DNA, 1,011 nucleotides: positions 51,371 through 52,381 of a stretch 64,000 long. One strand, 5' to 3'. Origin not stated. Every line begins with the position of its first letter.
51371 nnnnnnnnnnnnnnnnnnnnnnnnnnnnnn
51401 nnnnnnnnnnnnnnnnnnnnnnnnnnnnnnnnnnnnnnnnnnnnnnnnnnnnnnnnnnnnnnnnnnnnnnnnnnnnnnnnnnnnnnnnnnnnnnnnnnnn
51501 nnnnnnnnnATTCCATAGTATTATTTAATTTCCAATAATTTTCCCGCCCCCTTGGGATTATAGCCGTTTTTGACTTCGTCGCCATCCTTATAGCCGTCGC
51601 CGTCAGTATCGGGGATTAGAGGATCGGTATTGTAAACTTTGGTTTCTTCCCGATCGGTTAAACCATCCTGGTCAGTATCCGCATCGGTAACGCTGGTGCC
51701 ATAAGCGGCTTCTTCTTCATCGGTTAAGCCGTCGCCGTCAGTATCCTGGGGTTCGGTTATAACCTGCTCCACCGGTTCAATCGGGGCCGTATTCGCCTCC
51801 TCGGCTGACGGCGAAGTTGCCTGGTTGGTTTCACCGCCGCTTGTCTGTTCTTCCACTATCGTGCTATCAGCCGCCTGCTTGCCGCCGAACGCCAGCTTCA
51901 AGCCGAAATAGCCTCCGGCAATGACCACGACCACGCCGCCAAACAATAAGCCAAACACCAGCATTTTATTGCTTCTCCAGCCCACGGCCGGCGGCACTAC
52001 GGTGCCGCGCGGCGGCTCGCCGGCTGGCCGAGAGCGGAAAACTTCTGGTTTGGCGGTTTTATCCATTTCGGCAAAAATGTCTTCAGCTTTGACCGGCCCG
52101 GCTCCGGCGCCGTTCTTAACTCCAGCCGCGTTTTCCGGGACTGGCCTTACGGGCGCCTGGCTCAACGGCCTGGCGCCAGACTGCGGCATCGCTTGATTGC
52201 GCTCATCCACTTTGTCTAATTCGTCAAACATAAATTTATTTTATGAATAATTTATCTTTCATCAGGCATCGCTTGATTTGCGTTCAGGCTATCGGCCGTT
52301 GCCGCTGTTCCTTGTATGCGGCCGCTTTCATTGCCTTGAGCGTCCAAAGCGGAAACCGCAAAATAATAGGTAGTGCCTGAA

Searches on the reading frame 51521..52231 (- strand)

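Call 67: search_protein_families(library=pfam, proteins=[window:51521-52231:-])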
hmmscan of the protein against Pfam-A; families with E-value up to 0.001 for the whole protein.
window:51521-52231:- (236 aa): 1 family
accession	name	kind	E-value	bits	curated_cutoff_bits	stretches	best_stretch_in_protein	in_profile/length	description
PF18884.5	TSP3_bac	-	5.6e-17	61.7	25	3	163-179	1-17/22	Bacterial TSP3 repeat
